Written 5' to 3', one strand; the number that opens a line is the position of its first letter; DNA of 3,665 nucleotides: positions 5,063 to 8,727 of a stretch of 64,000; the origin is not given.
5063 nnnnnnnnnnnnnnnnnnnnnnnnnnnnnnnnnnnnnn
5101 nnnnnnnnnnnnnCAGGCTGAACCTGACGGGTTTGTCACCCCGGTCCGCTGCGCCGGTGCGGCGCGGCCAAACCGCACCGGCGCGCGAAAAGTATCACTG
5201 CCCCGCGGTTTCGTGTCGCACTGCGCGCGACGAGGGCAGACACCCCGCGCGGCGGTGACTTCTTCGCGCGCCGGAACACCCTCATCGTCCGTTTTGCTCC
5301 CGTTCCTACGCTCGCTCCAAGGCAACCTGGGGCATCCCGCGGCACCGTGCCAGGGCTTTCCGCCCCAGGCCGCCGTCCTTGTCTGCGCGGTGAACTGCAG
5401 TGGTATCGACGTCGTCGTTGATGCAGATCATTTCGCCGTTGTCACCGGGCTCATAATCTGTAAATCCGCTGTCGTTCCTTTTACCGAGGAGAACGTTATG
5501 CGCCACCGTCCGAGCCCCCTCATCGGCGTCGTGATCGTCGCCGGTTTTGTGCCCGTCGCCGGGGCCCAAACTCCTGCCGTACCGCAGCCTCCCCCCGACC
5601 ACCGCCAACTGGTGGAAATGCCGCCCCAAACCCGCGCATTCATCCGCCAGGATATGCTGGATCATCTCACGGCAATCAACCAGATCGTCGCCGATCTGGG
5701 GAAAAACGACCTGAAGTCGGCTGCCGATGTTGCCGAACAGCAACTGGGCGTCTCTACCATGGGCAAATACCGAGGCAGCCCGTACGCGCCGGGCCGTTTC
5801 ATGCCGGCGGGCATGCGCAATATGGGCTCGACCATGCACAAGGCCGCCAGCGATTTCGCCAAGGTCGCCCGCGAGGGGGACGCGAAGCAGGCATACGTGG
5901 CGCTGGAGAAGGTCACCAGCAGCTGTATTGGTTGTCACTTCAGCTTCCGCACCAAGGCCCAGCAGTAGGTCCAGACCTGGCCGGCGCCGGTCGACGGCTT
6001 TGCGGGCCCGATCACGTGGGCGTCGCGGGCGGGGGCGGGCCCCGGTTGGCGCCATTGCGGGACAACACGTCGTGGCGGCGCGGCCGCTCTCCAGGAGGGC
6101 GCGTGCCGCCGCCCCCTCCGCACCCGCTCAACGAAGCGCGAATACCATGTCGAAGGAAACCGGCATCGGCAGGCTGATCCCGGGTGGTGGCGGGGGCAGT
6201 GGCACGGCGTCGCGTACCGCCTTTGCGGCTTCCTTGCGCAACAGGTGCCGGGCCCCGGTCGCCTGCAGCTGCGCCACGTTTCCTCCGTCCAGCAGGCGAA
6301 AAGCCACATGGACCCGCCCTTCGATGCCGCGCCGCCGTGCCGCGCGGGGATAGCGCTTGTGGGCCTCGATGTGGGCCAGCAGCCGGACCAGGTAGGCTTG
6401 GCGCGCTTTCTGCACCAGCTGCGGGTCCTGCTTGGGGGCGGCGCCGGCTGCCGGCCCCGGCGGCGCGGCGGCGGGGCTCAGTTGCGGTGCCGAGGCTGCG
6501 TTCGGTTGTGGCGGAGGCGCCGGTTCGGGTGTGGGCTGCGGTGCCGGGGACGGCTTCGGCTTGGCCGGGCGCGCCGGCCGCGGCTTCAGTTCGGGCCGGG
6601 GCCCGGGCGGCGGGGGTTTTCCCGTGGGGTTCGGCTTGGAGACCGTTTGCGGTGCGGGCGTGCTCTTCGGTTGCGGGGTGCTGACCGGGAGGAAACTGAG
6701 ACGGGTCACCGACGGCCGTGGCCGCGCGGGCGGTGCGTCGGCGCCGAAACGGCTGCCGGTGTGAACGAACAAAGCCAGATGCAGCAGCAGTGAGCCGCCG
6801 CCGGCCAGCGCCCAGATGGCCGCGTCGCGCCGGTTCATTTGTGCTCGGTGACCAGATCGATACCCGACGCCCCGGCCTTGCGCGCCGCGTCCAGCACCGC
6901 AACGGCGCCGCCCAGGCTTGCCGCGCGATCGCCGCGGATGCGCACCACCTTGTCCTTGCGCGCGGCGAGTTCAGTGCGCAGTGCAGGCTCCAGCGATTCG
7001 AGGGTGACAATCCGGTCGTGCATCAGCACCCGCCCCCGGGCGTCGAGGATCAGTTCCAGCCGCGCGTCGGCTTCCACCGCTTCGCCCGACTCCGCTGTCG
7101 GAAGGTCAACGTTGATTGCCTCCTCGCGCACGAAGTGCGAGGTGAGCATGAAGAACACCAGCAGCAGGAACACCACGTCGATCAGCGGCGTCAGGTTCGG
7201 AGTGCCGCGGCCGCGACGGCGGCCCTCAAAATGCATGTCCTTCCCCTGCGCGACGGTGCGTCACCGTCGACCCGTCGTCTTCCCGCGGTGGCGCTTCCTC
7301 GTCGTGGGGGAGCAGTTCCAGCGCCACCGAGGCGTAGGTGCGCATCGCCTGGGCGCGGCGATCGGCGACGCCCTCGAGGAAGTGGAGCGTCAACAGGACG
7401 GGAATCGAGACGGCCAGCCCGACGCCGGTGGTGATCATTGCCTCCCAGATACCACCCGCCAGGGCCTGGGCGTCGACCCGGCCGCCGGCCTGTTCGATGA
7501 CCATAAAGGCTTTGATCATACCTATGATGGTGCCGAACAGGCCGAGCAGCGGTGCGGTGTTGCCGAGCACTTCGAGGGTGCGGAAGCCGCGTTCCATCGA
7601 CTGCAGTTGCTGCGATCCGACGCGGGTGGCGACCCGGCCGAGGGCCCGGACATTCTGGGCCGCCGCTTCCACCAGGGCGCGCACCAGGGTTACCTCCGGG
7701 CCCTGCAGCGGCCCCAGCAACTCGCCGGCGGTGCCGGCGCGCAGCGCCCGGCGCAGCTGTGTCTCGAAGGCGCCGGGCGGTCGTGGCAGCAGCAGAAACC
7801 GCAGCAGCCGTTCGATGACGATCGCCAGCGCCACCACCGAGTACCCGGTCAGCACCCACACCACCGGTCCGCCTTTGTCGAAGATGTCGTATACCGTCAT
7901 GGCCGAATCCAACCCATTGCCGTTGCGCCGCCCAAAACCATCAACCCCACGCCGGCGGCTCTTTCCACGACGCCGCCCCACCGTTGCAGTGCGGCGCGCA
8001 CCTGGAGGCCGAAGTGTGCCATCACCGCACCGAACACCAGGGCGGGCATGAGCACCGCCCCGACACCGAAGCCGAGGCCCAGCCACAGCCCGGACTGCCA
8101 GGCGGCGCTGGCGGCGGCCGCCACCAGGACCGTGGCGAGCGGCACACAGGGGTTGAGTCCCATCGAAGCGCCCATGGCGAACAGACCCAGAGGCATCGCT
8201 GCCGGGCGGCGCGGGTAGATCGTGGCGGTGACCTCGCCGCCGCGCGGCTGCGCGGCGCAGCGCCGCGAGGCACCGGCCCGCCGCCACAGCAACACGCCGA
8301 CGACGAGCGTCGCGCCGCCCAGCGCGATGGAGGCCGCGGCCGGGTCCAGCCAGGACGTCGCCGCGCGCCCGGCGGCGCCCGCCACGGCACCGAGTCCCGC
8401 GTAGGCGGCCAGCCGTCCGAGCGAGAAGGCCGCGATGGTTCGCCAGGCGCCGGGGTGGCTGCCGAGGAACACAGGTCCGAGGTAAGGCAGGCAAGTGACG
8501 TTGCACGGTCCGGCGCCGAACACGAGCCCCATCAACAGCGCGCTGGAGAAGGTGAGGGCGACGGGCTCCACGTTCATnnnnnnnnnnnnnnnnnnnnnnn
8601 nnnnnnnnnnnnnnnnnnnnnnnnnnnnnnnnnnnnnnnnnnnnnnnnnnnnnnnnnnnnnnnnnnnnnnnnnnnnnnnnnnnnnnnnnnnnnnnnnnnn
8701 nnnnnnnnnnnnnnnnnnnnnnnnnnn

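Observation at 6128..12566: Seven-gene, start/stop-overlapping TonB uptake operon containing a polyferredoxin and a UreH/DsbD_2-like permease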

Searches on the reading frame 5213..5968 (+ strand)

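Call 12: search_protein_families(library=pfam, proteins=[window:5213-5968:+], max_evalue=0.001)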
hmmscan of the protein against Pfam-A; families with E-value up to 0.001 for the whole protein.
window:5213-5968:+ (251 aa): 1 family
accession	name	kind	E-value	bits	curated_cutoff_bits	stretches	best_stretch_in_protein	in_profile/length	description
PF01322.25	Cytochrom_C_2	-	6.1e-06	27.6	26.5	1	200-246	75-121/121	Cytochrome C'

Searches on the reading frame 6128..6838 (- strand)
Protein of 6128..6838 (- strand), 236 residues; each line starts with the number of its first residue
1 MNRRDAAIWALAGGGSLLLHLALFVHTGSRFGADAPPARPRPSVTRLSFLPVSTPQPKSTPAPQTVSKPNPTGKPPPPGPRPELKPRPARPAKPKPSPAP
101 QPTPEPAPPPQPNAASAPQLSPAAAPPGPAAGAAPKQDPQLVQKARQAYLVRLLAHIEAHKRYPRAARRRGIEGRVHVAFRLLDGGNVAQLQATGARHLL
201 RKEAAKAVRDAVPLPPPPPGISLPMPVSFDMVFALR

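Call 5: search_protein_families(library=pfam, proteins=[window:6128-6838:-], max_evalue=0.01)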
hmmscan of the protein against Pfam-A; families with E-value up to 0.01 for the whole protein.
window:6128-6838:- (236 aa): 1 family
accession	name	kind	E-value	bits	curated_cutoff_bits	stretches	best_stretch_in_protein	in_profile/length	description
PF03544.19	TonB_C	-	1.3e-11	45.2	24.6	1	160-228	2-76/79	Gram-negative bacterial TonB protein C-terminal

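Call 6: search_protein_families(library=ncbifam, proteins=[window:6128-6838:-], max_evalue=0.01)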
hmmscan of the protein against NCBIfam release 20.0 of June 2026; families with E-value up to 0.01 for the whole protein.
window:6128-6838:- (236 aa): 1 family
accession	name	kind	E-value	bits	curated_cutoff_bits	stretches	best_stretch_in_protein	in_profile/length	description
TIGR01352.1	tonB_Cterm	subfamily_domain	1.3e-11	44.7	27.1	1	161-230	1-74/76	TonB family protein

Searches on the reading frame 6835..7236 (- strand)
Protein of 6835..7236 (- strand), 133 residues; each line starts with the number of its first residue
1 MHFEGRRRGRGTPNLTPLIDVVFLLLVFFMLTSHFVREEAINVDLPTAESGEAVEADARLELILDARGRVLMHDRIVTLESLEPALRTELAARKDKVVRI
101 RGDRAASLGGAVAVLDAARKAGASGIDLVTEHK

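Call 5: search_protein_families(library=pfam, proteins=[window:6835-7236:-], max_evalue=0.01)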
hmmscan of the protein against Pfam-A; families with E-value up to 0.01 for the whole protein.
window:6835-7236:- (133 aa): 1 family
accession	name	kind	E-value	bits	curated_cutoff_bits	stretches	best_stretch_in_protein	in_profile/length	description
PF02472.21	ExbD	-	6.7e-30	104.2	25.4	1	9-131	4-126/128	Biopolymer transport protein ExbD/TolR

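Call 6: search_protein_families(library=ncbifam, proteins=[window:6835-7236:-], max_evalue=0.01)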
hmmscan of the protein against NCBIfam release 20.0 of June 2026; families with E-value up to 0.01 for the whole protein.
window:6835-7236:- (133 aa): 5 families
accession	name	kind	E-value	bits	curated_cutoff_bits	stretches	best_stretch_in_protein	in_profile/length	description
TIGR02801.1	tolR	equivalog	1.1e-16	61.6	127.3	1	14-131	6-129/129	protein TolR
TIGR02804.1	ExbD_2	equivalog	1.7e-14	54.2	123.45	1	14-131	5-120/121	TonB system transport protein ExbD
TIGR02803.1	ExbD_1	equivalog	1.7e-12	47.5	152.95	1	14-130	5-120/122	TonB system transport protein ExbD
NF008429.0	PRK11267.1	equivalog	1.1e-11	44.9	216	1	14-131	19-135/141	TonB system transport protein ExbD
NF008248.0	PRK11024.1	equivalog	3.2e-07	30.5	162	1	10-130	13-139/142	colicin uptake protein TolR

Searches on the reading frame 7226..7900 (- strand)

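Call 5: search_protein_families(library=pfam, proteins=[window:7226-7900:-], max_evalue=0.01)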
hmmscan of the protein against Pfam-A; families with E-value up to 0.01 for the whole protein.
window:7226-7900:- (224 aa): 1 family
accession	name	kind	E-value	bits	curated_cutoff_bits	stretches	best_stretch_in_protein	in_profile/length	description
PF01618.21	MotA_ExbB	-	1.1e-24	87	22.9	1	84-187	24-126/127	MotA/TolQ/ExbB proton channel family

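Call 6: search_protein_families(library=ncbifam, proteins=[window:7226-7900:-], max_evalue=0.01)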
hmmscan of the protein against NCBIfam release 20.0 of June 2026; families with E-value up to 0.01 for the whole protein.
window:7226-7900:- (224 aa): 5 families
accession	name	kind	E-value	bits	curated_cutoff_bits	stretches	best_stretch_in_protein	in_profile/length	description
TIGR02796.1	tolQ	equivalog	2e-17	63.6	221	1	85-191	102-208/216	protein TolQ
TIGR02797.1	exbB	equivalog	3.2e-12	46.7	206.2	1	92-188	105-201/211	tonB-system energizer ExbB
NF008066.0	PRK10801.1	equivalog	1e-11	44.8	403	1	78-175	99-195/230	Tol-Pal system protein TolQ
TIGR02805.1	exbB2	equivalog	1e-10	41.9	135.35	1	101-172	50-120/138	TonB-system energizer ExbB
NF007722.0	PRK10414.1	equivalog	2.1e-09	37.3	402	1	89-171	114-194/244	tol-pal system-associated acyl-CoA thioesterase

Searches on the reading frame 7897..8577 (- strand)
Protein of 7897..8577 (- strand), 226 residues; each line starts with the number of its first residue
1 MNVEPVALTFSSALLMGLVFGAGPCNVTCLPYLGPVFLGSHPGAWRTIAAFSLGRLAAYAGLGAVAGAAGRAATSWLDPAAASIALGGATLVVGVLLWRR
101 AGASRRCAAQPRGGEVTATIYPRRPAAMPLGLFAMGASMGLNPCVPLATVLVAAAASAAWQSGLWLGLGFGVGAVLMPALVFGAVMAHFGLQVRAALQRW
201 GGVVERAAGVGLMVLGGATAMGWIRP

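Call 5: search_protein_families(library=pfam, proteins=[window:7897-8577:-], max_evalue=0.01)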
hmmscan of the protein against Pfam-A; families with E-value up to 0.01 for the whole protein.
window:7897-8577:- (226 aa): 1 family
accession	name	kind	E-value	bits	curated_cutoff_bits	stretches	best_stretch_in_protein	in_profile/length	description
PF13386.12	DsbD_2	-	1.1e-19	71.6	24.9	1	13-208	2-196/199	Cytochrome C biogenesis protein transmembrane region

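Call 6: search_protein_families(library=ncbifam, proteins=[window:7897-8577:-], max_evalue=0.01)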
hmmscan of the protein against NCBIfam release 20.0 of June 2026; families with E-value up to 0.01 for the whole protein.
window:7897-8577:- (226 aa): 1 family
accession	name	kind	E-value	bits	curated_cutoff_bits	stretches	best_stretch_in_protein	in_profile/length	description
NF001419.0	PRK00293.1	subfamily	0.0086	14.7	330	0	128-199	171-246/574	protein-disulfide reductase DsbD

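Call 29: search_solved_structures(query=window:7897-8577:-, max_evalue=10)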
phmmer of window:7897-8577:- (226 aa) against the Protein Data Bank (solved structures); distinct sequences matched with E-value up to 10: 1.
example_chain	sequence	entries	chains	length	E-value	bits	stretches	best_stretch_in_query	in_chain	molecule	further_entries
4mf7_A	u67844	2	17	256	0.12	15.3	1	113-210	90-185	glutathione S-transferase enzyme with thioredoxin-like domain | Putative glutathione S-transferase enzyme with thioredoxin-like domain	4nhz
